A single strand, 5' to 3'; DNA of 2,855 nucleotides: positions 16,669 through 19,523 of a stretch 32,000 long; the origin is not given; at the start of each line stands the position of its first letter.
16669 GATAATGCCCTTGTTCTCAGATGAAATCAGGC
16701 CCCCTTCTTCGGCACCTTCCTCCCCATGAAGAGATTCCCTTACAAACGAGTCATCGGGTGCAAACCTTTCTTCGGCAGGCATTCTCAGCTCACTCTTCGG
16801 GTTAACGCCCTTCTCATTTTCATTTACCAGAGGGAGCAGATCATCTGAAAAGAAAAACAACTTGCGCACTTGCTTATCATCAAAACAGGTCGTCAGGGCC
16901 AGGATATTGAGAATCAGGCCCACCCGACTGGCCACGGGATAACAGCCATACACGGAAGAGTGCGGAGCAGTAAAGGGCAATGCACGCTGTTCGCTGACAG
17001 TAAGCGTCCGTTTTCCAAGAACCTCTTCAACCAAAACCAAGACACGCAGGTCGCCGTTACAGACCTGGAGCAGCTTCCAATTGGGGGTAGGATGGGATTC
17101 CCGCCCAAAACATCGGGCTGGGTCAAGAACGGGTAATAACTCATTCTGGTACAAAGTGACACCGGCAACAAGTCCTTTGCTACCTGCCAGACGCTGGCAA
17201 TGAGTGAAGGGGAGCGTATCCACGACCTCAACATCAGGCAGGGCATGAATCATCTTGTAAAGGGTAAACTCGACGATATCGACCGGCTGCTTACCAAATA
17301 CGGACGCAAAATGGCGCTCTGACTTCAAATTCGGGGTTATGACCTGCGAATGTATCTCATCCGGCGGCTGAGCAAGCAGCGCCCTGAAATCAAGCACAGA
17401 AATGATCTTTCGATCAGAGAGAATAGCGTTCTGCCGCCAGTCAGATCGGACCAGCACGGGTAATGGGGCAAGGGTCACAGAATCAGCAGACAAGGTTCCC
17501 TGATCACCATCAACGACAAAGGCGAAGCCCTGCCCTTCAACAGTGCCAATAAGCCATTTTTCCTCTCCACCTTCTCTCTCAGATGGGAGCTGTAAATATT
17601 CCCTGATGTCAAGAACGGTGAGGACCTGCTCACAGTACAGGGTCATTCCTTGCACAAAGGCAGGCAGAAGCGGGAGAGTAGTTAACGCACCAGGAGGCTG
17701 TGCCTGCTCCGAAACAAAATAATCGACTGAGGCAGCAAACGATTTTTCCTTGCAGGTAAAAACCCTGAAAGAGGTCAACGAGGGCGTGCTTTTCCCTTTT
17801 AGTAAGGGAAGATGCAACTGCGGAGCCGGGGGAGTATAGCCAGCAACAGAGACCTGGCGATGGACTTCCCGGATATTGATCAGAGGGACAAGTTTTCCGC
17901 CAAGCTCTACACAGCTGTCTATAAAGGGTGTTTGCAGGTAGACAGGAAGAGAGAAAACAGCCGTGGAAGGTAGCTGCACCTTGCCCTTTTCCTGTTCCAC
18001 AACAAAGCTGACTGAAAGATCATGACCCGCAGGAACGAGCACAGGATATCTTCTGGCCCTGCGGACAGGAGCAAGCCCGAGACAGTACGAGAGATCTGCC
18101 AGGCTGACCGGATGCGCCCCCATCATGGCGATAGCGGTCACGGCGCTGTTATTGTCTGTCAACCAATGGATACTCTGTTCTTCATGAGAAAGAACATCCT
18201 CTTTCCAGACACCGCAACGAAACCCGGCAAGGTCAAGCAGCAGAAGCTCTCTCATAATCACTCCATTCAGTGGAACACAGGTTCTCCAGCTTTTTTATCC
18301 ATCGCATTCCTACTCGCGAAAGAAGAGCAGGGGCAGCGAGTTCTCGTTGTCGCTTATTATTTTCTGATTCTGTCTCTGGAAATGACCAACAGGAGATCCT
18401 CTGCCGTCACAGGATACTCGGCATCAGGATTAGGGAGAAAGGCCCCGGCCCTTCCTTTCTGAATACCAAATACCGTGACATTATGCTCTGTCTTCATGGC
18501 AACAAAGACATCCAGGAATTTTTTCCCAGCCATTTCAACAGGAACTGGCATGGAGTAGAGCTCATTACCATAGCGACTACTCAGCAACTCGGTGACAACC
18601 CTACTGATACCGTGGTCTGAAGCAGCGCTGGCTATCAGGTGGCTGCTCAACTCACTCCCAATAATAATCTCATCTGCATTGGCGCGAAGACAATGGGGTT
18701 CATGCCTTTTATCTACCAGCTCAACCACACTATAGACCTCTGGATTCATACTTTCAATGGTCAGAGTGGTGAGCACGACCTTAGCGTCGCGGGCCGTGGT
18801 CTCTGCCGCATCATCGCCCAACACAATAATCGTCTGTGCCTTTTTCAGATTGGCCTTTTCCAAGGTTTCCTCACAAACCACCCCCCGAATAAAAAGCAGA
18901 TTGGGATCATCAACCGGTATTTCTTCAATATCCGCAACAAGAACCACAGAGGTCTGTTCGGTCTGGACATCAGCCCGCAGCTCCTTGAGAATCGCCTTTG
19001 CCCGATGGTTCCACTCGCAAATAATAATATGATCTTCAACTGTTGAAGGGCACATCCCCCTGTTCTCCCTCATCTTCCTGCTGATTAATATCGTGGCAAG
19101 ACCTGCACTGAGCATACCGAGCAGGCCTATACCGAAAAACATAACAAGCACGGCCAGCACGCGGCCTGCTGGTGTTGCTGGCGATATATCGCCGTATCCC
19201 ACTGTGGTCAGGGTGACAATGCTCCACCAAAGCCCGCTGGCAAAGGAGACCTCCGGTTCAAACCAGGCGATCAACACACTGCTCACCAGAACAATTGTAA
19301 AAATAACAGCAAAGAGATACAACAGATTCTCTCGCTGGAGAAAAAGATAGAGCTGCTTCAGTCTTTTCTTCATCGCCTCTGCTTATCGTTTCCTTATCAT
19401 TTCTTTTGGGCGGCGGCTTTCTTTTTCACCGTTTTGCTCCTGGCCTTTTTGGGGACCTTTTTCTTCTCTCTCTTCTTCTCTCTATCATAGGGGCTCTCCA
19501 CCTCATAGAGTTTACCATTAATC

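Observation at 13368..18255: Triple-CheW-like protein paired with an inverted FimV/HubP-like LysM membrane protein: candidate chemosensory-array/pole-anchoring module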

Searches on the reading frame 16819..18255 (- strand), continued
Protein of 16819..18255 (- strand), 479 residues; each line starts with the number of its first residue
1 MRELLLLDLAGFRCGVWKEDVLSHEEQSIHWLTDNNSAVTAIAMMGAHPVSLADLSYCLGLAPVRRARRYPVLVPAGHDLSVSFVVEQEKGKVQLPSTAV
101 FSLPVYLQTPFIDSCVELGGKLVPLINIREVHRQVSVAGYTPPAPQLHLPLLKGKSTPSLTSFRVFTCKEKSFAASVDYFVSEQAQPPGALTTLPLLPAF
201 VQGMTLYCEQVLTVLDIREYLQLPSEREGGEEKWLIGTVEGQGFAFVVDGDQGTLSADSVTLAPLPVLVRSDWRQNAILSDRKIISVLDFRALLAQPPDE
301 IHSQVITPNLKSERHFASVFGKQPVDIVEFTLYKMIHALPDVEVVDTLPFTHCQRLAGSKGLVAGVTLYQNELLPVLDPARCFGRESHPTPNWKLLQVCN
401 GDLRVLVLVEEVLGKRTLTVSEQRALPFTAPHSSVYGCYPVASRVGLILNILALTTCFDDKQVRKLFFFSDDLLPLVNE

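Call 47: search_solved_structures(query=A2, max_evalue=1, show_alignments=5)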
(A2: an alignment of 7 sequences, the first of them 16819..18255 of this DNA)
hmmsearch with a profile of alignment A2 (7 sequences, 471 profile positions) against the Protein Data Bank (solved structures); distinct sequences matched with E-value up to 1: 10.
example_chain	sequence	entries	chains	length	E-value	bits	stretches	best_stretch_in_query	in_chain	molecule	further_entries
2qdl_A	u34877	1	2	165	2.4e-16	62.7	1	159-300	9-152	Chemotaxis signal transduction protein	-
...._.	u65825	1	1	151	8.5e-10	41.1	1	158-293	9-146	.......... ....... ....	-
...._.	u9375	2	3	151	9.5e-10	41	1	159-294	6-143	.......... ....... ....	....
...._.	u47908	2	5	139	4.8e-09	38.6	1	171-293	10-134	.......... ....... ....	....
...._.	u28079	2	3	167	1.3e-08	37.2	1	157-298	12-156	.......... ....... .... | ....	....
8c5v_E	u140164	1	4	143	4.5e-08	35.4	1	163-294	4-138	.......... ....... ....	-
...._A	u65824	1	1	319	0.37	12.6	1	204-289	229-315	Chemotaxis protein CheA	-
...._A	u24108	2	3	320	0.38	12.6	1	204-289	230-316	CHEMOTAXIS PROTEIN CHEA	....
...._C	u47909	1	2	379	0.48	12.2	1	204-289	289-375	Chemotaxis protein CheA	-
1b3q_A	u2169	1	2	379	0.52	12.1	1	204-289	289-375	PROTEIN (CHEMOTAXIS PROTEIN CHEA)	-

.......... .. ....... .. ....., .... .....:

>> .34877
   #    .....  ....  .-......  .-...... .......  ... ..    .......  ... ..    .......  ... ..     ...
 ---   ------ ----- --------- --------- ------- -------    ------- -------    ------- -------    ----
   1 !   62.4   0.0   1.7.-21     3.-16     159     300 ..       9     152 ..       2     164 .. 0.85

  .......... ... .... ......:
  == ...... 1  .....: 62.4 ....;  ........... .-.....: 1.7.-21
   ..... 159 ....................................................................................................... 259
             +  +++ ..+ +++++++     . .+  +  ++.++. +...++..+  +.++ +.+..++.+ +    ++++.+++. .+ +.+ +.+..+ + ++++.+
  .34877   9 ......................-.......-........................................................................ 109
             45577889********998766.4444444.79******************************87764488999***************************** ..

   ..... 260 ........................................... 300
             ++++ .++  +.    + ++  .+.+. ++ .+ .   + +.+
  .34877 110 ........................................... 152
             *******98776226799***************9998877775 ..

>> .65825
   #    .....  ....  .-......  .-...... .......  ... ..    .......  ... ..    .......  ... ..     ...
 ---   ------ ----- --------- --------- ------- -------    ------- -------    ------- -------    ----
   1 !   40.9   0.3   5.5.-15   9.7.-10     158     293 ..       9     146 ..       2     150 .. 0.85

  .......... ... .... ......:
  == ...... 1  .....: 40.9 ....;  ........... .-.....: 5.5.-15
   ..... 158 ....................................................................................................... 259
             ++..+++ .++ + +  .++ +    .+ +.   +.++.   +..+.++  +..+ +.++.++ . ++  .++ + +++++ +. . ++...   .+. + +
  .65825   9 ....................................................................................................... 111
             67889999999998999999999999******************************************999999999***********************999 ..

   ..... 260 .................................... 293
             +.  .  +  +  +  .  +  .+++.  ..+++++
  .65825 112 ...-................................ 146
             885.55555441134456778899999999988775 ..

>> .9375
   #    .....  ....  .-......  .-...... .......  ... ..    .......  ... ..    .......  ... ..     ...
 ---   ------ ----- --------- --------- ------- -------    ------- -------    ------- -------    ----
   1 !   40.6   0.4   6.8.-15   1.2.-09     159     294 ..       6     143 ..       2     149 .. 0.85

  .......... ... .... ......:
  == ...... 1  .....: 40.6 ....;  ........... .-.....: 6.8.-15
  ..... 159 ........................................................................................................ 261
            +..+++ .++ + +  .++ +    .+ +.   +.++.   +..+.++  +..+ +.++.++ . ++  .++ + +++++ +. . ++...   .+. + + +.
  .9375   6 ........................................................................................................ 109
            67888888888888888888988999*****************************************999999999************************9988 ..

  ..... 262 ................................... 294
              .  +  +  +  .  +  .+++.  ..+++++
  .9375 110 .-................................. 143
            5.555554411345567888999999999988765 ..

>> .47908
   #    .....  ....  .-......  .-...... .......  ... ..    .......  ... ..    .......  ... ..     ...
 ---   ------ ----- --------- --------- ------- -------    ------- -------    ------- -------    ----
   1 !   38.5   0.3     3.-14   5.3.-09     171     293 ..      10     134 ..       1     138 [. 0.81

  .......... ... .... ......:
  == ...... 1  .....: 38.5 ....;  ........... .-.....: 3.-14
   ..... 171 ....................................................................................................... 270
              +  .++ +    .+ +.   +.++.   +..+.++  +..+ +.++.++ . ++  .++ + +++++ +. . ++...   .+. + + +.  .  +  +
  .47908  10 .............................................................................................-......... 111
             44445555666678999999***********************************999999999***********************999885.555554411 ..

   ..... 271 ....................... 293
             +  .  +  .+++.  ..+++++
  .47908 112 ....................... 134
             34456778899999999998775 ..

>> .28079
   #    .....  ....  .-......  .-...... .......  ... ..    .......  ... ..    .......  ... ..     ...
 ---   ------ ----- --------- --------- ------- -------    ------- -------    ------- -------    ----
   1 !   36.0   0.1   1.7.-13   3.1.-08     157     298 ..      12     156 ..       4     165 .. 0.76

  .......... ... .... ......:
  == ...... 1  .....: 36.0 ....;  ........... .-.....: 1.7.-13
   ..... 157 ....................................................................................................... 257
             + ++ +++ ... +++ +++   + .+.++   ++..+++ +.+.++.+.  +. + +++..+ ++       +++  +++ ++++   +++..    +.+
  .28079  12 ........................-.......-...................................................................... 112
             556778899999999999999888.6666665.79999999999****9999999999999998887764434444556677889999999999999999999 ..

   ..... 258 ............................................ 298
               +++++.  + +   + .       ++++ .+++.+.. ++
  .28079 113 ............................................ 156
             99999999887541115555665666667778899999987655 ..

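Call 53: find_encoding_contigs(protein=P0053, flank=8000, max_places=2)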
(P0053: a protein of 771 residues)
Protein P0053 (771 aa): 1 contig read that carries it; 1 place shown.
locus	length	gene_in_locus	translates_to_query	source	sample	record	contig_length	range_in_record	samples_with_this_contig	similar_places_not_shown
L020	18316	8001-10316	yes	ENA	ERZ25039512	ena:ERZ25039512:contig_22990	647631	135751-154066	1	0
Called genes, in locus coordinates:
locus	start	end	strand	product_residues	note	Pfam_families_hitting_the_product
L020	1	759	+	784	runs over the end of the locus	PF00532:Peripla_BP_1, PF13407:Peripla_BP_4, PF13377:Peripla_BP_3, PF07730:HisKA_3, PF02518:HATPase_c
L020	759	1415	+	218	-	PF00072:Response_reg, PF00196:GerE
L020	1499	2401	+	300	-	PF01040:UbiA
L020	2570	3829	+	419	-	PF02743:dCache_1, PF22673:MCP-like_PDC_1, PF17201:Cache_3-Cache_2 (weak), PF00672:HAMP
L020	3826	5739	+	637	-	PF01590:GAF, PF13185:GAF_2, PF13492:GAF_3, PF07228:SpoIIE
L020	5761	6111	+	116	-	PF01740:STAS, PF13466:STAS_2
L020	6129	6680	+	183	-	PF13581:HATPase_c_2, PF02518:HATPase_c (weak)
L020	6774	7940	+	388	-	PF26329:DUF8084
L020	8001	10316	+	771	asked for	PF01584:CheW, PF01476:LysM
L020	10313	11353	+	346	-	PF01370:Epimerase, PF04321:RmlD_sub_bind (faint), PF16363:GDP_Man_Dehyd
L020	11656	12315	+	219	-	PF01370:Epimerase, PF16363:GDP_Man_Dehyd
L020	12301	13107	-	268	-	PF00232:Glyco_hydro_1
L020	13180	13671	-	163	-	PF00232:Glyco_hydro_1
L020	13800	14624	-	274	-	-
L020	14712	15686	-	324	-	-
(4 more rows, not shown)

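Call 54: find_encoding_contigs(protein=P0156, flank=8000, max_places=2)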
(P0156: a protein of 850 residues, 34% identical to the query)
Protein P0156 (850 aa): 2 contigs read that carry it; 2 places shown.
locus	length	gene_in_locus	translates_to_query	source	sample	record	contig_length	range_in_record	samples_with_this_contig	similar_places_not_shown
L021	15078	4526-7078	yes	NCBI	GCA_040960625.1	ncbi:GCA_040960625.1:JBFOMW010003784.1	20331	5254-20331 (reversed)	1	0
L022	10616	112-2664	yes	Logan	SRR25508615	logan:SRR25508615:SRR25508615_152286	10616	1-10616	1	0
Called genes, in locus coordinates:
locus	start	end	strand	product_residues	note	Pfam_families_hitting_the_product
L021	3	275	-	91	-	?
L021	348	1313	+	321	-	PF01734:Patatin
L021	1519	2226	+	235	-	PF03009:GDPD, PF13653:GDPD_2 (weak)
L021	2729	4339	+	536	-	PF01266:DAO, PF16901:DAO_C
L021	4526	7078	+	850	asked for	PF01584:CheW, PF01476:LysM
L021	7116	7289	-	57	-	PF20126:TumE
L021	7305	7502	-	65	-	-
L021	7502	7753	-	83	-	-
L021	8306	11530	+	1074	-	PF01841:Transglut_core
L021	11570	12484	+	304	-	-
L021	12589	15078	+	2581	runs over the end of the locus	?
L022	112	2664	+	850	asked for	PF01584:CheW, PF01476:LysM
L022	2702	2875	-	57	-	PF20126:TumE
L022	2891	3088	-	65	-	-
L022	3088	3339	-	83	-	-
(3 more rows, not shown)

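Call 55: find_encoding_contigs(protein=P0157, flank=8000, max_places=2)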
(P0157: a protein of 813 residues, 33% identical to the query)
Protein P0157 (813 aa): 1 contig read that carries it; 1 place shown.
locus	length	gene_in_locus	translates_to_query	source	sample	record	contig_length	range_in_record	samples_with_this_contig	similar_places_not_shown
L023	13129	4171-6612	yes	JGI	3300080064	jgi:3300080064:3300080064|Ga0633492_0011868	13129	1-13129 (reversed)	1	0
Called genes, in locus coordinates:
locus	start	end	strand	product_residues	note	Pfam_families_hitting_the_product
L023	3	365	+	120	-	?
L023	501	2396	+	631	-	PF00664:ABC_membrane, PF00005:ABC_tran, PF02463:SMC_N (weak)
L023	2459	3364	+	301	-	PF00768:Peptidase_S11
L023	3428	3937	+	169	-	-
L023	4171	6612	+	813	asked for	PF01584:CheW, PF01476:LysM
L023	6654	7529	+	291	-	PF00892:EamA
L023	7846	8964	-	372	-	PF00696:AA_kinase, PF01472:PUA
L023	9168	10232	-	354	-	PF01018:GTP1_OBG, PF01926:MMR_HSR1, PF02421:FeoB_N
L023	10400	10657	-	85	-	PF01016:Ribosomal_L27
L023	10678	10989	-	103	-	PF00829:Ribosomal_L21p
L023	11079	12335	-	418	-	PF07498:Rho_N, PF07497:Rho_RNA_bind, PF00006:ATP-synt_ab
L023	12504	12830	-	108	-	PF00085:Thioredoxin, PF13098:Thioredoxin_2 (weak), PF13905:Thioredoxin_8 (faint)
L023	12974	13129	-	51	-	?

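Call 68: list_cluster_members(proteins=[P0012, P0013, P0019, P0028, P0046, P0055, P0069, P0097, P0128, P0016])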
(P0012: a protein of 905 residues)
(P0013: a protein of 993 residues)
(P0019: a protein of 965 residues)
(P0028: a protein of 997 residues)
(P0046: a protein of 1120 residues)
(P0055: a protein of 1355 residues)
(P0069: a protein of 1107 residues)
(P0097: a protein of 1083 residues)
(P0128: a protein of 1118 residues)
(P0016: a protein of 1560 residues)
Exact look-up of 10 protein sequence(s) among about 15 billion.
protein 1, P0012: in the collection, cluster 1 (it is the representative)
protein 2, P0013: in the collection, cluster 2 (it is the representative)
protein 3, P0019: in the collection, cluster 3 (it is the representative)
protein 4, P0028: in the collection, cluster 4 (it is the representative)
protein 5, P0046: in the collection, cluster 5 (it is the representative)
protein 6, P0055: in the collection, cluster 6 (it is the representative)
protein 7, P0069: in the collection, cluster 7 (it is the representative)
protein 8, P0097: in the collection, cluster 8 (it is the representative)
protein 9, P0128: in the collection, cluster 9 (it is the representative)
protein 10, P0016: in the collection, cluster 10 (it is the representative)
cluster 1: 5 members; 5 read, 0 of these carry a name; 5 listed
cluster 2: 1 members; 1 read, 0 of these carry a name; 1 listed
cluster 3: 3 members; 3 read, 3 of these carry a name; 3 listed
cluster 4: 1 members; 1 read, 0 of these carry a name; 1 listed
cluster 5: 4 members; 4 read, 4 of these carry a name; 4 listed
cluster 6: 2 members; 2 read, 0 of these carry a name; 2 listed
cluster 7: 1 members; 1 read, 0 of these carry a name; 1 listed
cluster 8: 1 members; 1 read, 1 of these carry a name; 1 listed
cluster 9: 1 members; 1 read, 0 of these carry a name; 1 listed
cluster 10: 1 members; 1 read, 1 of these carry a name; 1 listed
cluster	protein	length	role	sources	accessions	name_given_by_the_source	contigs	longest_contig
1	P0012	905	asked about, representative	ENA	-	-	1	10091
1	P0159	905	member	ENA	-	-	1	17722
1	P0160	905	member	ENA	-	-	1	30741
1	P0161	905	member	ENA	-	-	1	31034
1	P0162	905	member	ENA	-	-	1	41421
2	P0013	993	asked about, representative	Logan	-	-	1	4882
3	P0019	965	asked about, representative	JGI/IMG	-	chemotaxis signal transduction protein/nucleoid-associated protein YgaU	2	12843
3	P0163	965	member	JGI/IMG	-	chemotaxis signal transduction protein/nucleoid-associated protein YgaU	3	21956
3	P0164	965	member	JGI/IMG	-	chemotaxis signal transduction protein/nucleoid-associated protein YgaU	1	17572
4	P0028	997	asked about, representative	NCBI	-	-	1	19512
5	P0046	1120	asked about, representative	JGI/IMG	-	chemotaxis signal transduction protein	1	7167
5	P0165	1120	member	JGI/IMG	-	chemotaxis signal transduction protein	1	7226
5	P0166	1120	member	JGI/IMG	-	chemotaxis signal transduction protein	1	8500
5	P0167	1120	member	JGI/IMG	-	chemotaxis signal transduction protein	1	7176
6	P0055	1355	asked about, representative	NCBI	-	-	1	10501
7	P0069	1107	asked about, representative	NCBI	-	-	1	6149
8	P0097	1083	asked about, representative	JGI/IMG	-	chemotaxis signal transduction protein/nucleoid-associated protein YgaU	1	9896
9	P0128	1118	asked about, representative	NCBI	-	-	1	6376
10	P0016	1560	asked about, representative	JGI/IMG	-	chemotaxis signal transduction protein/LysM repeat protein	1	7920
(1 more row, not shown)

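Call 70: search_dna_similar(query=window:16819-18255:-, collection=plasmids, mode=protein, max_evalue=0.001, max_rows=15)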
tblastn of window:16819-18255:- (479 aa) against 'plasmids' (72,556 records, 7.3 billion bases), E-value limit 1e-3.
No match.

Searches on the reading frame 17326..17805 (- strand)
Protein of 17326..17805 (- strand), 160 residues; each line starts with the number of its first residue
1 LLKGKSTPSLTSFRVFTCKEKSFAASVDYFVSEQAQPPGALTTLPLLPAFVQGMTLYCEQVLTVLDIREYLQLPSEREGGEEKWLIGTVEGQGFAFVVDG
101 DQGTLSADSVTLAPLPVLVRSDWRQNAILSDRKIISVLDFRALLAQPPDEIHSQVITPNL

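Call 79: search_protein_families(library=pfam, proteins=[window:17326-17805:-], max_evalue=1)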
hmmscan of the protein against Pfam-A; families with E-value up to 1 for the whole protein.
window:17326-17805:- (160 aa): 1 family
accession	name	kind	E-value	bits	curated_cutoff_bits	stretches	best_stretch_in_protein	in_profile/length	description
PF01584.24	CheW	-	1.5e-10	41.3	23.5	1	15-145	4-135/138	CheW-like domain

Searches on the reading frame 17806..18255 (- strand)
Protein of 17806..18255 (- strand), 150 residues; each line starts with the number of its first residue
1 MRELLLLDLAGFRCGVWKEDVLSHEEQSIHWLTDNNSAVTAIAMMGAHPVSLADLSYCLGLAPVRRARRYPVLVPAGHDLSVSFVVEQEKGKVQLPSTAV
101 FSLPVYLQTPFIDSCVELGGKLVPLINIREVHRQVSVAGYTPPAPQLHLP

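Call 79: search_protein_families(library=pfam, proteins=[window:17806-18255:-], max_evalue=1)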
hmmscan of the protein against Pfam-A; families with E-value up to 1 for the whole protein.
window:17806-18255:- (150 aa): 1 family
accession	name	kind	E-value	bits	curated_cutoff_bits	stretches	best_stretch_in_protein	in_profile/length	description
PF01584.24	CheW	-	0.001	19.1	23.5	1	49-131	48-133/138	CheW-like domain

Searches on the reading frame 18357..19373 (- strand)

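Call 3: search_protein_families(library=pfam, proteins=[window:18357-19373:-], max_evalue=1)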
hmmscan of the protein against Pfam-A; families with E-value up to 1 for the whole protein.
window:18357-19373:- (338 aa): 9 families
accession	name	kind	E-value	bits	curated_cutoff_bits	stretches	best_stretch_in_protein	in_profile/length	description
PF07885.22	Ion_trans_2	-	1.2e-17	64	22.5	1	24-96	2-77/79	Ion channel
PF22614.2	Slo-like_RCK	-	5.5e-10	39.4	24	1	112-214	2-116/119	Calcium-activated potassium channel slowpoke-like RCK domain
PF06241.17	Castor_Poll_mid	-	4.6e-08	33.4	26.7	1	242-335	3-91/104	Castor and Pollux, part of voltage-gated ion channel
PF00520.37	Ion_trans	-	3.1e-06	27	25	1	20-90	138-227/241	Ion transport protein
PF02254.24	TrkA_N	-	8e-06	26.6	23.8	1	116-237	1-114/116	TrkA-N domain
PF03493.23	BK_channel_a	-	1.8e-05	25.4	26.8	1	268-304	54-90/90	Calcium-activated BK potassium channel alpha subunit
PF00060.32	Lig_chan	-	0.00024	21.4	30.8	1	39-103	38-101/146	Ligand-gated ion channel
PF02080.26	TrkA_C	-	0.085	13.2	27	1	281-331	12-57/71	TrkA-C domain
PF16028.10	SLC3A2_N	-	0.18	11.9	27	0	72-104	33-65/77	Solute carrier family 3 member 2 N-terminus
